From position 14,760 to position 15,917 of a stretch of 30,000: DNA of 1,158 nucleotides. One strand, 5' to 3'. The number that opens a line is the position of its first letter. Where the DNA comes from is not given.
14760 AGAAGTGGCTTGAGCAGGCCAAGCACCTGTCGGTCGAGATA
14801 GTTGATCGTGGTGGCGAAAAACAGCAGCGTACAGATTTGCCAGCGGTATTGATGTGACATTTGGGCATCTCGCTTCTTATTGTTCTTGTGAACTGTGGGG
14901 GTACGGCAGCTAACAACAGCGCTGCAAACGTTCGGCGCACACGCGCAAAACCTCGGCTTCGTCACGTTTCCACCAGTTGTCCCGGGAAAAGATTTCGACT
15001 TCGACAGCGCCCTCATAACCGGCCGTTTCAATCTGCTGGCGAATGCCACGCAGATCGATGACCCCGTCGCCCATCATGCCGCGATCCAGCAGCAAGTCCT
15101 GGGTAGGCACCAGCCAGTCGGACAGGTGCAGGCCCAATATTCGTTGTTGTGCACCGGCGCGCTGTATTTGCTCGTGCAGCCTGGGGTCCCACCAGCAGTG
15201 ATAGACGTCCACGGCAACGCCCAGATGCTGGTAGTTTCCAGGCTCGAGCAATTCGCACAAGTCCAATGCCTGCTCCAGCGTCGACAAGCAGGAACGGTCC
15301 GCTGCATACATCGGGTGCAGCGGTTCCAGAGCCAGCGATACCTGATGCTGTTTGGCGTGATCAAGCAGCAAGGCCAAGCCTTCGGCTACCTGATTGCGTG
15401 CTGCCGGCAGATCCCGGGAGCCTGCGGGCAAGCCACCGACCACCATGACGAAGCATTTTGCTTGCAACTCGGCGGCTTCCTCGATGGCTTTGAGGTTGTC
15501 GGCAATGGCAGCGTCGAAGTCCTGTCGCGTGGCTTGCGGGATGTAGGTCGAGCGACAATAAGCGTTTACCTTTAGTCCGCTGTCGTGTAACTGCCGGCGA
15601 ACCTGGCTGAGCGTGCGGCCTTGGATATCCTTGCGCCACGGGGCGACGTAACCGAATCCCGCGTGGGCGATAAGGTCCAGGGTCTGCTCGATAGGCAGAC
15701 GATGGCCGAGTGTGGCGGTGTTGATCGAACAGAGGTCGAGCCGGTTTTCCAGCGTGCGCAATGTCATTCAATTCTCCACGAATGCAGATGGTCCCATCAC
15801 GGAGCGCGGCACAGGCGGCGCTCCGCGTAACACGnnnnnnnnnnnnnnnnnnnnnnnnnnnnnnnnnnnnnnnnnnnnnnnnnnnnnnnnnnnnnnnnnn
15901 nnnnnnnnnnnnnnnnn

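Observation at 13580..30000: An unassigned hybrid catabolic cluster joining sugar-type uptake, alcohol/aldehyde oxidation, CoA-thioester chemistry, DUF993/TIM-barrel enzymes and a dedicated ETF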

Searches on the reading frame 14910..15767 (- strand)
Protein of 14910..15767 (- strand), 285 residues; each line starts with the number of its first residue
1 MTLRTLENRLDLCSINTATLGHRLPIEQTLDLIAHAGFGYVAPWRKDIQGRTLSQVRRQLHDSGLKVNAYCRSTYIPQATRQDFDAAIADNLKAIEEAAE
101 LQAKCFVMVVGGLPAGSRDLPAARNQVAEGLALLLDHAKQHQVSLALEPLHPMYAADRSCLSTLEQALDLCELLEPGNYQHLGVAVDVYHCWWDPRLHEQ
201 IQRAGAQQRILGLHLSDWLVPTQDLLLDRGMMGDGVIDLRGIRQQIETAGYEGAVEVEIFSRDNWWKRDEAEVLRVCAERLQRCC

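Call 3: search_protein_families(library=pfam, proteins=[window:14910-15767:-])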
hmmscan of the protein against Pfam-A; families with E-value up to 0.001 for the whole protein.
window:14910-15767:- (285 aa): 1 family
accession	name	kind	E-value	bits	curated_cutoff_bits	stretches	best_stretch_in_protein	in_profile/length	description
PF01261.30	AP_endonuc_2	-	1.9e-37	129.7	31.1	1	30-268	1-241/249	Xylose isomerase-like TIM barrel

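Call 6: search_protein_families(library=ncbifam, proteins=[window:14910-15767:-])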
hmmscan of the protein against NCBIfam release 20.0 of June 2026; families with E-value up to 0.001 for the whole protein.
window:14910-15767:- (285 aa): 5 families
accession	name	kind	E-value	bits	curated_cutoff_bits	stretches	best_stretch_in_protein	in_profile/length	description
NF041099.2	keto_glucon_epim_IolO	equivalog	1.5e-09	37.6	300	1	87-263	91-250/269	5-keto-L-gluconate epimerase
TIGR03234.1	OH-pyruv-isom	equivalog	1.3e-06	28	353.45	1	73-259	71-240/254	hydroxypyruvate isomerase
NF043033.1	OxoTetrIsom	equivalog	9.6e-05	22.3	325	1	92-204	88-192/251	2-oxo-tetronate isomerase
TIGR00542.1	hxl6Piso_put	equivalog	0.00011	21.6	272.15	1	56-264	57-254/279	L-ribulose-5-phosphate 3-epimerase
NF042435.1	DhshikDhtase_QuiC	equivalog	0.00029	19.4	1200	1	14-263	4-244/635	3-dehydroshikimate dehydratase QuiC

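Call 30: search_solved_structures(query=window:14910-15767:-, max_evalue=0.00001)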
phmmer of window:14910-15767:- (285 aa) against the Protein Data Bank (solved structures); distinct sequences matched with E-value up to 0.00001: 3.
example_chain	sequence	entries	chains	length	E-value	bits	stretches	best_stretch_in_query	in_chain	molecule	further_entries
3ju2_A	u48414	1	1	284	3e-92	312.1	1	11-285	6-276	uncharacterized protein SMc04130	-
3qc0_A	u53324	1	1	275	3.1e-92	312.1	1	12-285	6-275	sugar isomerase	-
7vpf_A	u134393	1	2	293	3.9e-68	233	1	10-275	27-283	Xylose isomerase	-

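Call 63: find_homologous_proteins(query=window:14910-15767:-, max_evalue=1e-20)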
Query window:14910-15767:- (285 aa): 8000 proteins with E <= 1e-20 among 8000 candidates; the best 120 are listed.
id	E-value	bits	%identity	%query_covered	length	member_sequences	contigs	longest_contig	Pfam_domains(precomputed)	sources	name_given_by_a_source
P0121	3.1e-186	635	97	100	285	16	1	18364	PF01261.31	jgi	jgi:sugar phosphate isomerase/epimerase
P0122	2.4e-169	580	88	100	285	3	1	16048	PF01261.31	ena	-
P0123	1.5e-166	571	87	100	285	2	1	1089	PF01261.31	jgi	jgi:sugar phosphate isomerase/epimerase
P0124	6.6e-163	559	85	100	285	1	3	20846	PF01261.31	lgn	-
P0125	7.5e-160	549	84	100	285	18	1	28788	PF01261.31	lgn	-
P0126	3.3e-152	524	79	99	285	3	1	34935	PF01261.31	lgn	-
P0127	1.6e-150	518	78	100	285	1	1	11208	PF01261.31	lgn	-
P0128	3.7e-149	514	78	99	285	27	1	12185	PF01261.31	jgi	-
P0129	6.8e-148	510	77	100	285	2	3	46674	PF01261.31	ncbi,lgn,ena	-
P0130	8.3e-148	509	76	100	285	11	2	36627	PF01261.31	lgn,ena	-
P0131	1.1e-147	509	77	99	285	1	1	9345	PF01261.31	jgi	jgi:sugar phosphate isomerase/epimerase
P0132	1.4e-147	509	77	99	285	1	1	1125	PF01261.31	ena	-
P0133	1.7e-147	508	76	100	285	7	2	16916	PF01261.31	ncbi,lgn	ncbi:Xylose isomerase-like TIM barrel [compost metagenome]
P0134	6.2e-147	506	77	99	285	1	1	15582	PF01261.31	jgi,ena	-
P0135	1.2e-146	505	77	99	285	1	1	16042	PF01261.31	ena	-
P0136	2.1e-141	488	73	100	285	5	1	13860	PF01261.31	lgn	-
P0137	9.9e-141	486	75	97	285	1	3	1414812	PF01261.31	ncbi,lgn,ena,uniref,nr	ncbi:sugar phosphate isomerase/epimerase [Pseudomonas sp. GD03860]|uniref:sugar phosphate isomerase/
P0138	1.4e-137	476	73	100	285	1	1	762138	PF01261.31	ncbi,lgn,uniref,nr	ncbi:sugar phosphate isomerase/epimerase [Pseudomonas sp. SWRI74]|uniref:Sugar phosphate isomerase/e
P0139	2.1e-137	475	72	100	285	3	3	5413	PF01261.31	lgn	-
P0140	3.3e-133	461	71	98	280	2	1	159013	PF01261.31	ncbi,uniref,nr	ncbi:sugar phosphate isomerase/epimerase [Pseudomonas sp. R5(2019)]|uniref:sugar phosphate isomerase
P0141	1.3e-130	453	69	100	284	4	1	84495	PF01261.31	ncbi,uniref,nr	ncbi:endonuclease [Pseudomonas daroniae]|uniref:Endonuclease n=1 Tax=Phytopseudomonas daroniae TaxID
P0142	1.8e-123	429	63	99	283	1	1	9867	PF01261.31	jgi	-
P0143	2.6e-123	429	64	99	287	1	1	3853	PF01261.31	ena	-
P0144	8.9e-123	427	65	100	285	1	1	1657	PF01261.31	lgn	-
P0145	1.5e-122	426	64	99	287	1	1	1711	PF01261.31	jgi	-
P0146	3.9e-122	425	66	100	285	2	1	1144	PF01261.31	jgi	jgi:sugar phosphate isomerase/epimerase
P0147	1.3e-121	423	64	99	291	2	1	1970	PF01261.31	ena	-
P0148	1.3e-120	420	65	99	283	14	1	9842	PF01261.31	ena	-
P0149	2.7e-120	419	64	99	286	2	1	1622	PF01261.31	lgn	-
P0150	4.0e-120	418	63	99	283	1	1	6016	PF01261.31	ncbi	-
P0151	7.4e-120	418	65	99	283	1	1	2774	PF01261.31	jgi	jgi:sugar phosphate isomerase/epimerase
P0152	7.9e-120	417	64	99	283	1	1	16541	PF01261.31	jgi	jgi:sugar phosphate isomerase/epimerase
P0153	1.7e-119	416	66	99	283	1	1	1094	PF01261.31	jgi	jgi:sugar phosphate isomerase/epimerase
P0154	2.3e-119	416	65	99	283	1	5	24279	PF01261.31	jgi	jgi:sugar phosphate isomerase/epimerase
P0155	2.5e-119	416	64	99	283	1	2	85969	PF01261.31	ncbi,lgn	-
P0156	4.1e-119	415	66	98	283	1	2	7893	PF01261.31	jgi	jgi:sugar phosphate isomerase/epimerase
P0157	5.0e-119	415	62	99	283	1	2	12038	PF01261.31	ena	-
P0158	5.1e-119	415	65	99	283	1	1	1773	PF01261.31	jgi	jgi:sugar phosphate isomerase/epimerase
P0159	6.3e-119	414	63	99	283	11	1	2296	PF01261.31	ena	-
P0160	6.5e-119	414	64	99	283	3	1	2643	PF01261.31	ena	-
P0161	6.7e-119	414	64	99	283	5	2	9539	PF01261.31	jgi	jgi:sugar phosphate isomerase/epimerase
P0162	6.9e-119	414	65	99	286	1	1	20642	PF01261.31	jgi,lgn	-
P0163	7.0e-119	414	63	99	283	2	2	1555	PF01261.31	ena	-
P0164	8.7e-119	414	66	98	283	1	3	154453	PF01261.31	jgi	jgi:sugar phosphate isomerase/epimerase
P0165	1.0e-118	414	64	99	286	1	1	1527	PF01261.31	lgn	-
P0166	1.2e-118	414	63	99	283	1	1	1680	PF01261.31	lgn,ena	-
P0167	2.0e-118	413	65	99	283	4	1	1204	PF01261.31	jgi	jgi:sugar phosphate isomerase/epimerase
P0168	3.2e-118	412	65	99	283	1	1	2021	PF01261.31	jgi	jgi:sugar phosphate isomerase/epimerase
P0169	4.1e-118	412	64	99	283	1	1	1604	PF01261.31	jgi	jgi:sugar phosphate isomerase/epimerase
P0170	4.3e-118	412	62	99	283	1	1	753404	PF01261.31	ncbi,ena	-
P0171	5.4e-118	411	65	99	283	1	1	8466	PF01261.31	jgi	jgi:sugar phosphate isomerase/epimerase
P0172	5.5e-118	411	63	99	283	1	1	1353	PF01261.31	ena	-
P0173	1.3e-117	410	63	99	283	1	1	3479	PF01261.31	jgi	jgi:sugar phosphate isomerase/epimerase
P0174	1.6e-117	410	64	98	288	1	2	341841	PF01261.31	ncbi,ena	ncbi:MAG: sugar phosphate isomerase/epimerase family protein [Burkholderiales bacterium]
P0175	2.0e-117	410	64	99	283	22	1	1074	PF01261.31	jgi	jgi:sugar phosphate isomerase/epimerase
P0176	3.1e-117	409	66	98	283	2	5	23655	PF01261.31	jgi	jgi:sugar phosphate isomerase/epimerase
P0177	3.4e-117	409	63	99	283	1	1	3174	PF01261.31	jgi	jgi:sugar phosphate isomerase/epimerase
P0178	3.5e-117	409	64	99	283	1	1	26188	PF01261.31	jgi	-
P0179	3.5e-117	409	63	99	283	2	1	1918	PF01261.31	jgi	jgi:sugar phosphate isomerase/epimerase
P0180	3.9e-117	409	61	99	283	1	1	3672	PF01261.31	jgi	-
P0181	4.9e-117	408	64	98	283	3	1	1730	PF01261.31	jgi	jgi:sugar phosphate isomerase/epimerase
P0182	5.5e-117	408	64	98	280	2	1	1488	PF01261.31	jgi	jgi:sugar phosphate isomerase/epimerase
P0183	5.5e-117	408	64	99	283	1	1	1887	PF01261.31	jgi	jgi:sugar phosphate isomerase/epimerase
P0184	9.5e-117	407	63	99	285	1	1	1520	PF01261.31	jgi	jgi:sugar phosphate isomerase/epimerase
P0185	1.4e-116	407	62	99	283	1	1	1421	PF01261.31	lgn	-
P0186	2.1e-116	406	62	99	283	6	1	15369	PF01261.31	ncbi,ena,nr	ncbi:MAG: endonuclease [Thiotrichales bacterium SG8_50]|nr:MAG: endonuclease [Thiotrichales bacteriu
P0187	2.8e-116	406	63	99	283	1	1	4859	PF01261.31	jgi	-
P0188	3.6e-116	405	60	99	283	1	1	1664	PF01261.31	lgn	-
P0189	4.4e-116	405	63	99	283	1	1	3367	PF01261.31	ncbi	-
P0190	5.6e-116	405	63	99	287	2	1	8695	PF01261.31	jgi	jgi:sugar phosphate isomerase/epimerase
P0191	6.6e-116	405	61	99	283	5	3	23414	PF01261.31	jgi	jgi:sugar phosphate isomerase/epimerase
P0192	6.8e-116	405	60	99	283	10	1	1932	PF01261.31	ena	-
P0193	9.9e-116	404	62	99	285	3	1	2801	PF01261.31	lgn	-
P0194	1.5e-115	403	61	99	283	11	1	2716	PF01261.31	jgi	-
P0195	1.6e-115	403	64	99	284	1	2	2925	PF01261.31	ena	-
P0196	2.0e-115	403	64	99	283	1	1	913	PF01261.31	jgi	jgi:sugar phosphate isomerase/epimerase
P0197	2.4e-115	403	62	99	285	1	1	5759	PF01261.31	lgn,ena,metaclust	metaclust:\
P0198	2.8e-115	403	62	99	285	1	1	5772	PF01261.31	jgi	-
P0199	2.9e-115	402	62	99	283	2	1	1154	PF01261.31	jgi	jgi:sugar phosphate isomerase/epimerase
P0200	3.0e-115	402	61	99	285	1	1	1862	PF01261.31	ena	-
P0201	3.0e-115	402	63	99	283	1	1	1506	PF01261.31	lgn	-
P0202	4.4e-115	402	63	99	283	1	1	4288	PF01261.31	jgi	jgi:sugar phosphate isomerase/epimerase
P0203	1.4e-114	400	62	99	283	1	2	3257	PF01261.31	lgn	-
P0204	2.1e-114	400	60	99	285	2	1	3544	PF01261.31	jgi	jgi:sugar phosphate isomerase/epimerase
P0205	2.6e-114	399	62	99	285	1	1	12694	PF01261.31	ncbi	-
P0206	2.9e-114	399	63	99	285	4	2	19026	PF01261.31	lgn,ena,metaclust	metaclust:\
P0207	3.2e-114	399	62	99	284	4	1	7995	PF01261.31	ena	-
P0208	3.9e-114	399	65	99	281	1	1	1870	PF01261.31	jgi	jgi:sugar phosphate isomerase/epimerase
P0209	4.3e-114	399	59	99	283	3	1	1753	PF01261.31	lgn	-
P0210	4.7e-114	399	62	99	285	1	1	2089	PF01261.31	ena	-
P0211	5.8e-114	398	59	100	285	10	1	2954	PF01261.31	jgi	jgi:sugar phosphate isomerase/epimerase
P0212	1.1e-113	397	62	99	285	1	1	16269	PF01261.31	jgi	jgi:sugar phosphate isomerase/epimerase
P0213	1.1e-113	397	62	99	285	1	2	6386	PF01261.31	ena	-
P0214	1.2e-113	397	61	99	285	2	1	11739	PF01261.31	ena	-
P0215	1.6e-113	397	61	99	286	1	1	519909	PF01261.31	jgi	jgi:sugar phosphate isomerase/epimerase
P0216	1.7e-113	397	62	99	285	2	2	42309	PF01261.31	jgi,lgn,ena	-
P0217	1.8e-113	397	62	99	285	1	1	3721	PF01261.31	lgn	-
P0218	1.8e-113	397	65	99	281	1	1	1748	PF01261.31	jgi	jgi:sugar phosphate isomerase/epimerase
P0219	2.8e-113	396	65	99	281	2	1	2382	PF01261.31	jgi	jgi:sugar phosphate isomerase/epimerase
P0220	3.0e-113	396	62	99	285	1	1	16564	PF01261.31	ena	-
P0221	5.9e-113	395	61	99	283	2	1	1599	PF01261.31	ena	-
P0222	6.6e-113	395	62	99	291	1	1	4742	PF01261.31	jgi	jgi:sugar phosphate isomerase/epimerase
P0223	6.6e-113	395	59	99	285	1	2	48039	PF01261.31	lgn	-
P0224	1.0e-112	394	64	97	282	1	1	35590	PF01261.31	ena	-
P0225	1.2e-112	394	61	98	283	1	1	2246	PF01261.31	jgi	jgi:sugar phosphate isomerase/epimerase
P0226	1.5e-112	394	62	99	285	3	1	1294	PF01261.31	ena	-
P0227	1.7e-112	393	61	99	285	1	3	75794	PF01261.31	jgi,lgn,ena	-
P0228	1.8e-112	393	62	99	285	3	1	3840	PF01261.31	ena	-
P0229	4.5e-112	392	61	99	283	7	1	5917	PF01261.31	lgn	-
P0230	4.7e-112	392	61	99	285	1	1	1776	PF01261.31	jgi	jgi:sugar phosphate isomerase/epimerase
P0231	4.8e-112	392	61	100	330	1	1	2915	PF01261.31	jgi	jgi:sugar phosphate isomerase/epimerase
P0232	6.1e-112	392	60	99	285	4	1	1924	PF01261.31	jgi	-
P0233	6.1e-112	392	61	100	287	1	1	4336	PF01261.31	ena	-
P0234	7.0e-112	391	61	98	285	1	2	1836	PF01261.31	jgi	jgi:sugar phosphate isomerase/epimerase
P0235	1.0e-111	391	61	99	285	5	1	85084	PF01261.31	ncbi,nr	ncbi:MAG TPA: sugar phosphate isomerase/epimerase family protein [Roseiarcus sp.]|nr:sugar phosphate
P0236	1.1e-111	391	63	99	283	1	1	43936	PF01261.31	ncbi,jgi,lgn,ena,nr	ncbi:MAG TPA: sugar phosphate isomerase/epimerase family protein [Burkholderiales bacterium]|nr:suga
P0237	1.1e-111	391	60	100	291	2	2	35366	PF01261.31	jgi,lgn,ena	-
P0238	1.5e-111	390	60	99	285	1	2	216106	PF01261.31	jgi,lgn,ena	-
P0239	1.5e-111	390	62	99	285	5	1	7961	PF01261.31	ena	-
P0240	1.6e-111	390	59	99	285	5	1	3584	PF01261.31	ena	-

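Call 66: find_encoding_contigs(protein=P0137, flank=10000, max_places=1)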
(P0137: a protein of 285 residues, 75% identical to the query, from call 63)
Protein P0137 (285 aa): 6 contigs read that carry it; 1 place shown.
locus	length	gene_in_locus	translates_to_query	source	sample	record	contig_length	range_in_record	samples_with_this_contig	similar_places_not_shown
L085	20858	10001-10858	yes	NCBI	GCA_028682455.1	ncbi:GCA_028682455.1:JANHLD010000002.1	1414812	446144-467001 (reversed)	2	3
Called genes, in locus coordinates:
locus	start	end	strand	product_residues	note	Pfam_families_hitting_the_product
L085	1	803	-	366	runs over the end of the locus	PF13407:Peripla_BP_4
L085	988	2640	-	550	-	PF00732:GMC_oxred_N, PF00890:FAD_binding_2 (faint), PF01266:DAO (weak), PF05834:Lycopene_cycl (weak), PF05199:GMC_oxred_C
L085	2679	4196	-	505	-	PF00171:Aldedh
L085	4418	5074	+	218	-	PF00440:TetR_N, PF17938:TetR_C_29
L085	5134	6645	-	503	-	PF01144:CoA_trans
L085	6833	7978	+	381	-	PF02771:Acyl-CoA_dh_N, PF02770:Acyl-CoA_dh_M, PF00441:Acyl-CoA_dh_1, PF22924:ACOX_C_alpha1 (faint), PF08028:Acyl-CoA_dh_2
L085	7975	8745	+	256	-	PF00106:adh_short, PF08659:KR, PF13561:adh_short_C2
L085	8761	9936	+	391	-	PF06187:DUF993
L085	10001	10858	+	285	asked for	PF01261:AP_endonuc_2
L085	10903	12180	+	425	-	PF00083:Sugar_tr, PF07690:MFS_1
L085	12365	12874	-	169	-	-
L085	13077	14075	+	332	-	PF00589:Phage_integrase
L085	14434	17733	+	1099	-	PF07731:Cu-oxidase_2, PF17803:Cadherin_4, PF17892:Cadherin_5, PF17963:Big_9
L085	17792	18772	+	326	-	PF02630:SCO1-SenC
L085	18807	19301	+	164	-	PF04314:LpqE-like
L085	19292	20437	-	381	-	PF02595:Gly_kinase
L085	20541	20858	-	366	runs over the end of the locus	PF05651:Diacid_rec, PF17853:GGDEF_2, PF02954:HTH_8 (faint), PF13556:HTH_30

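Call 72: predict_structure(alignment_id=A2)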
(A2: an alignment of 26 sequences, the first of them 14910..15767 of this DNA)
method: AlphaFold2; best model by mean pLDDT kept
length: 285 residues; sequences in the alignment: 26
mean_pLDDT: 87.9   pTM: 0.88
mean pLDDT of the five models: 87.9, 86.7, 85.9, 85.4, 84.7
residues with pLDDT >= 90: 175; 70-90: 79; 50-70: 28; < 50: 3
segments of 3 or more residues with pLDDT < 50: none
pLDDT, mean of each block of 10 residues (from residue 1): 77 92 91 97 90 93 97 82 94 95 93 83 93 96 95 75 95 94 93 92 97 82 55 65 93 89 76 90 83
secondary structure, 60 per line:
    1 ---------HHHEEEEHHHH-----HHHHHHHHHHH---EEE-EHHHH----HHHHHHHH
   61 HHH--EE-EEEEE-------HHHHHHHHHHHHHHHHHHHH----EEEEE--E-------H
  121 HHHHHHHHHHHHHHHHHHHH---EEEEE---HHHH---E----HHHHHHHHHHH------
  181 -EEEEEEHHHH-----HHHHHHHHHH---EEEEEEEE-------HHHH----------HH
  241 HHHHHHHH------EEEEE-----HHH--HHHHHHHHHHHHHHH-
elements in order: E13-16 H17-20 H26-36 E40-42 H45-48 H53-63 E69-73 H81-100 E105-109 H120-140 E144-148 H152-155 H164-174 E182-187 H188-191 H197-206 E210-217 H225-228 H239-248 E255-259 H270-284

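Call 74: fold_search(model_id=the predicted structure, library=pdb)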
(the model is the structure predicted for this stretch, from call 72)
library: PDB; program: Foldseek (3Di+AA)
matches with E <= 10: 1904; with E <= 0.001: 374
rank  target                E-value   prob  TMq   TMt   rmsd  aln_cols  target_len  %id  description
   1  3ju2                  2.0e-30  1.00  0.87  0.90   2.8       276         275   51  CRYSTAL STRUCTURE OF PROTEIN SMc04130 FROM Sinorhizobium meliloti 1021 (released 2009-09-22)
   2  3qc0                  2.0e-29  1.00  0.86  0.89   2.9       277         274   51  Crystal structure of a sugar isomerase (SMc04130) from SINORHIZOBIUM MELILOTI 1021 at 1.45 A resolution (released 2011-04-06)
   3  7vpf_A                3.5e-24  1.00  0.85  0.88   2.9       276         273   44  Crystal structure of a novel putative sugar isomerase from the psychrophilic bacterium Paenibacillus sp. R4 (released 2021-12-29)
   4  1i60                  8.7e-14  1.00  0.74  0.76   4.0       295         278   18  Structural genomics, IOLI protein (released 2002-03-13)
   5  3ngf_A                4.9e-13  1.00  0.67  0.73   3.9       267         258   18  Crystal structure of AP endonuclease, family 2 from Brucella melitensis (released 2010-07-07)
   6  1k77                  8.7e-13  1.00  0.69  0.74   3.5       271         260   17  Crystal Structure of EC1530, a Putative Oxygenase from Escherichia coli (released 2002-03-13)
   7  3ngf_B                4.6e-12  1.00  0.67  0.72   3.9       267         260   18  Crystal structure of AP endonuclease, family 2 from Brucella melitensis (released 2010-07-07)
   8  5hmq_E                5.8e-12  1.00  0.71  0.35   4.1       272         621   19  xylose isomerase-like TIM barrel/4-hydroxyphenylpyruvate dioxygenase fusion protein (released 2016-10-19)
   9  6wn6_A                6.1e-12  1.00  0.75  0.80   3.2       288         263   20  Crystal structure of 3-keto-D-glucoside 4-epimerase, YcjR, from E. coli, apo form (released 2020-06-10)
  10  5hmq_B                7.7e-12  1.00  0.70  0.35   4.1       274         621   20  xylose isomerase-like TIM barrel/4-hydroxyphenylpyruvate dioxygenase fusion protein (released 2016-10-19)
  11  2q02_C                1.8e-11  1.00  0.67  0.70   5.3       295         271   20  Crystal structure of a xylose isomerase domain containing protein (stm4435) from salmonella typhimurium lt2 at 2.40 A  (released 2007-06-05)
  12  6wn6_B                1.9e-11  1.00  0.75  0.81   3.2       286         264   20  Crystal structure of 3-keto-D-glucoside 4-epimerase, YcjR, from E. coli, apo form (released 2020-06-10)
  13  8z1i_B                1.9e-11  1.00  0.75  0.78   3.8       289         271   18  Crystal structure of the isomerase Art22 with ethylene glycol (released 2025-04-16)
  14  5hmq_F                2.0e-11  1.00  0.71  0.35   4.2       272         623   19  xylose isomerase-like TIM barrel/4-hydroxyphenylpyruvate dioxygenase fusion protein (released 2016-10-19)
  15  5hmq_A                2.3e-11  1.00  0.70  0.34   4.2       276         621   19  xylose isomerase-like TIM barrel/4-hydroxyphenylpyruvate dioxygenase fusion protein (released 2016-10-19)
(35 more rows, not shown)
